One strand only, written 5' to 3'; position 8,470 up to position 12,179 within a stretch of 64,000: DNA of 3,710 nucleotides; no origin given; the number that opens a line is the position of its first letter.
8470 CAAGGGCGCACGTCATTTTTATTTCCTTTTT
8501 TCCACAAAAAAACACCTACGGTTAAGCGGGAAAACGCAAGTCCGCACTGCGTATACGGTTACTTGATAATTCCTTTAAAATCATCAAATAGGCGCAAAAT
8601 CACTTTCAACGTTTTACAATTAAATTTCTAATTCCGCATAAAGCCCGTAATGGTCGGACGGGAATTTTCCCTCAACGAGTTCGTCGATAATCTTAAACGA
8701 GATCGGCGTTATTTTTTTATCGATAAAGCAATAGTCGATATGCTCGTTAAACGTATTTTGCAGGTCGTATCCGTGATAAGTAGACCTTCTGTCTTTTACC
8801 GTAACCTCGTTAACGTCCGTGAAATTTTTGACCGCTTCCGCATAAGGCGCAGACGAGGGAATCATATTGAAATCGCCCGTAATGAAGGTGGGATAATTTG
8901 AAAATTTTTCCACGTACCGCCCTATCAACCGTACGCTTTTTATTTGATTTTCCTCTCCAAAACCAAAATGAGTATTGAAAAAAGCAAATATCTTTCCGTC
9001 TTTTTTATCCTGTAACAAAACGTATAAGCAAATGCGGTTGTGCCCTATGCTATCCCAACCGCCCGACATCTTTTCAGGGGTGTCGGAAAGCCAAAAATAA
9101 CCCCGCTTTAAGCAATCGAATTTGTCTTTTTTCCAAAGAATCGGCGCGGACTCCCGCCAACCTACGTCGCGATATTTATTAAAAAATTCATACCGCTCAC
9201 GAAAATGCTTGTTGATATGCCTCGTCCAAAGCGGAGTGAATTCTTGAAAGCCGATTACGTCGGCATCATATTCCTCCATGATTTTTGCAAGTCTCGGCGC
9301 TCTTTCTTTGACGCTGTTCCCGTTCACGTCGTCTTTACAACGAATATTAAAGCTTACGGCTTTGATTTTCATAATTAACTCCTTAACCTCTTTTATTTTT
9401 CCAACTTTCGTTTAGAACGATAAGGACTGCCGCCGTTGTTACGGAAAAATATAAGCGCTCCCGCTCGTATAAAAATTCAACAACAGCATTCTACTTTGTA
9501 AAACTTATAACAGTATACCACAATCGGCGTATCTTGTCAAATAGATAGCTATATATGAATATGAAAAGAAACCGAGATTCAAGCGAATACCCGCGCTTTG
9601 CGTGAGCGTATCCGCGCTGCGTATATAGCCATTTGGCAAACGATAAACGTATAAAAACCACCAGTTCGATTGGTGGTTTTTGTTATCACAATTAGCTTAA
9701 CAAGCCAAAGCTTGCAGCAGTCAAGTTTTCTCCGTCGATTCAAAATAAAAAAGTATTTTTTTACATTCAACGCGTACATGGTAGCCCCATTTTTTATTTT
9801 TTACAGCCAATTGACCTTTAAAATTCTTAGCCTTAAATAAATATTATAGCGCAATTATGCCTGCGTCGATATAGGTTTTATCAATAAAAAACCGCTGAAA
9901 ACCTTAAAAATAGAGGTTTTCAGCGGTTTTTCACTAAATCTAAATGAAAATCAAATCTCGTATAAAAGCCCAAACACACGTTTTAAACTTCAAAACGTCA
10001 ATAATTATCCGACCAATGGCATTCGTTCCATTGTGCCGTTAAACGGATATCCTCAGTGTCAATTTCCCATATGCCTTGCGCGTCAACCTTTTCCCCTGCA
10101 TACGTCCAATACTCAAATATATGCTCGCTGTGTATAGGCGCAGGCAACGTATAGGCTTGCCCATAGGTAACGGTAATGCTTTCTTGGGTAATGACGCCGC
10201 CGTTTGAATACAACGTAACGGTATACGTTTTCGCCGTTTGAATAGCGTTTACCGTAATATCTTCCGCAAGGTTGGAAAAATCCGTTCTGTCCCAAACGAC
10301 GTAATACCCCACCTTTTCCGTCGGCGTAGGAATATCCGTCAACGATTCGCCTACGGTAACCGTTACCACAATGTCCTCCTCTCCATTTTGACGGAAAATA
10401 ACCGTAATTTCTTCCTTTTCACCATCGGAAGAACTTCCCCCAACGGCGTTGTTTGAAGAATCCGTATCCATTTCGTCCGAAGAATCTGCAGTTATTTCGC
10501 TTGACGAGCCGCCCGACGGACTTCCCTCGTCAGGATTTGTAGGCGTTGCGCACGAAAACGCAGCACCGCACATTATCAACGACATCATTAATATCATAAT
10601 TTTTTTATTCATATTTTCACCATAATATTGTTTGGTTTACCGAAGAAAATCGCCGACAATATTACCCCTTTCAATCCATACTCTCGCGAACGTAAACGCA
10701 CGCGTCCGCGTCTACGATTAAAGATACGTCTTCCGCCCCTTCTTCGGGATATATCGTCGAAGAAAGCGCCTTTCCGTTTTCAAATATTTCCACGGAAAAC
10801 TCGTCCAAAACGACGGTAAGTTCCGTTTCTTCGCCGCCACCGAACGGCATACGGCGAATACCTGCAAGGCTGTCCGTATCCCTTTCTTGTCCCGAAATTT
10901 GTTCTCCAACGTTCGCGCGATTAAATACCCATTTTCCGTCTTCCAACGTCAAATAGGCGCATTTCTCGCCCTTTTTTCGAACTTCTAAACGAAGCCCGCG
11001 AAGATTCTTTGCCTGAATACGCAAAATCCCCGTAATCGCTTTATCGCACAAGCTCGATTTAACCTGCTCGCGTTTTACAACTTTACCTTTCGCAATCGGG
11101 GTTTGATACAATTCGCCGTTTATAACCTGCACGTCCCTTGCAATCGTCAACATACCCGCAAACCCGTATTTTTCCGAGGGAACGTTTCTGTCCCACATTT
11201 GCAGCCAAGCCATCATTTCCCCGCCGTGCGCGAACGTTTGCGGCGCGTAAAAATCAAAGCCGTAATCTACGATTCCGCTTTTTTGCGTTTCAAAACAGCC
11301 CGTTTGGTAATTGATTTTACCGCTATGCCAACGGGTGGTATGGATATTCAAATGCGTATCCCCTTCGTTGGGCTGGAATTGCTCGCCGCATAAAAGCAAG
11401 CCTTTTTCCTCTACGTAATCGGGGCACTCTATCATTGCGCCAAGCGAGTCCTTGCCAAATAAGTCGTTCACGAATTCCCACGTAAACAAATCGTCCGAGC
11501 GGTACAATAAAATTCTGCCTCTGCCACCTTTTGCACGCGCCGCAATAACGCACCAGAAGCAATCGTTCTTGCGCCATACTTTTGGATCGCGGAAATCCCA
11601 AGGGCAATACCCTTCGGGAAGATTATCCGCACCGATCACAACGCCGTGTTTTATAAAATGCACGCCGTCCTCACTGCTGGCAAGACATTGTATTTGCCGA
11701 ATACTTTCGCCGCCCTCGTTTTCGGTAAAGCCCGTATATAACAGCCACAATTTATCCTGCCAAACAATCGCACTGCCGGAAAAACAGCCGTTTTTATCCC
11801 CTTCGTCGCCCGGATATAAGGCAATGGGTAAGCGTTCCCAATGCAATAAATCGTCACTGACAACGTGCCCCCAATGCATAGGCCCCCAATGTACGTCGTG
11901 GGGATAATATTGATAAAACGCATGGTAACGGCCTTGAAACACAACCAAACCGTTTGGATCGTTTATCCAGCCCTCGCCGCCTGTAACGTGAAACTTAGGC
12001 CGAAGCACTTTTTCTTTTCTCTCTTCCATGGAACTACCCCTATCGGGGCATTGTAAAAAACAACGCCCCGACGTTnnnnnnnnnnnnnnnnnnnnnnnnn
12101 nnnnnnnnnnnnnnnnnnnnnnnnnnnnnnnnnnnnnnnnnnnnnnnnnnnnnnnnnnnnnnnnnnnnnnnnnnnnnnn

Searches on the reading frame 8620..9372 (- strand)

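Call 21: search_protein_families(library=pfam, proteins=[window:8620-9372:-], max_evalue=0.001)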
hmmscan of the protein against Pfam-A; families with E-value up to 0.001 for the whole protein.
window:8620-9372:- (250 aa): 1 family
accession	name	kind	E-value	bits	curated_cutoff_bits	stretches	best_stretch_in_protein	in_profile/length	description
PF03372.29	Exo_endo_phos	-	1.1e-13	51.9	24.5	1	7-241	2-225/225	Endonuclease/Exonuclease/phosphatase family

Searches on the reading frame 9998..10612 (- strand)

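Call 21: search_protein_families(library=pfam, proteins=[window:9998-10612:-], max_evalue=0.001)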
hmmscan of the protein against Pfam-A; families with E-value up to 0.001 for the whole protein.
window:9998-10612:- (204 aa): 1 family
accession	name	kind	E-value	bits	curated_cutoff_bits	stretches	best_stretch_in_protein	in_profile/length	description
PF09479.16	Flg_new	-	3.4e-10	40.3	27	1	130-194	1-65/65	Listeria-Bacteroides repeat domain (List_Bact_rpt)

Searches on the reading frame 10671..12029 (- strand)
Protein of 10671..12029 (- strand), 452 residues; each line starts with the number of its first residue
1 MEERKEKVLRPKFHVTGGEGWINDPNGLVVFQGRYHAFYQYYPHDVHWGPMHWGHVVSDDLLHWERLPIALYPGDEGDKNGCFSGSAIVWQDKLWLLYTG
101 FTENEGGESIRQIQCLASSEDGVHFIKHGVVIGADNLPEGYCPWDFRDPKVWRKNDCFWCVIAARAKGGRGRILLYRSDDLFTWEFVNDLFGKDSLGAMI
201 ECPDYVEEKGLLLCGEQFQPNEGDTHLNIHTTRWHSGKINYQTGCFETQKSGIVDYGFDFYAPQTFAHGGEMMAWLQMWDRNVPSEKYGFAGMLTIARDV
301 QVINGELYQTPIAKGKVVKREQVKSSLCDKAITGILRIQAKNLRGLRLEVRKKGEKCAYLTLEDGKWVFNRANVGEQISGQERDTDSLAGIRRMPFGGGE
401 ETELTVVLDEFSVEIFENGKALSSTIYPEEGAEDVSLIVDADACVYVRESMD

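Call 5: search_protein_families(library=pfam, proteins=[window:10671-12029:-], max_evalue=0.1)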
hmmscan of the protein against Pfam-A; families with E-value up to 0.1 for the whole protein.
window:10671-12029:- (452 aa): 2 families
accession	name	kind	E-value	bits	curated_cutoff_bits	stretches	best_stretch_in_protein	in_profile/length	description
PF00251.26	Glyco_hydro_32N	-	5.4e-84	282.8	22.1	1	14-311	1-307/307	Glycosyl hydrolases family 32 N-terminal domain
PF08244.19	Glyco_hydro_32C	-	7.3e-07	29.8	21.9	1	345-440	49-145/158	Glycosyl hydrolases family 32 C terminal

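Call 6: search_protein_families(library=ncbifam, proteins=[window:10671-12029:-], max_evalue=0.1)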
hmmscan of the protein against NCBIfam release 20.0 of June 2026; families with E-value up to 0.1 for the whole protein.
window:10671-12029:- (452 aa): 4 families
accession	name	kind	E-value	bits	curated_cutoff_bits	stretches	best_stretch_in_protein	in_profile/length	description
TIGR01322.1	scrB_fam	subfamily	1.1e-96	324.3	356.4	1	5-428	9-446/447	sucrose-6-phosphate hydrolase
NF041092.1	beta-fruc_BfrA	equivalog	5.2e-71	239.7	900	1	9-430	2-409/433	beta-fructosidase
NF052550.1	BManbPhaseBMBP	equivalog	1.6e-08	34.3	450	2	29-136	32-141/296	beta-1,2-mannobiose phosphorylase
NF058598.1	BetMansidBT3780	equivalog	0.0019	17.4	550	1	79-195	59-179/366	beta-1,2-mannosidase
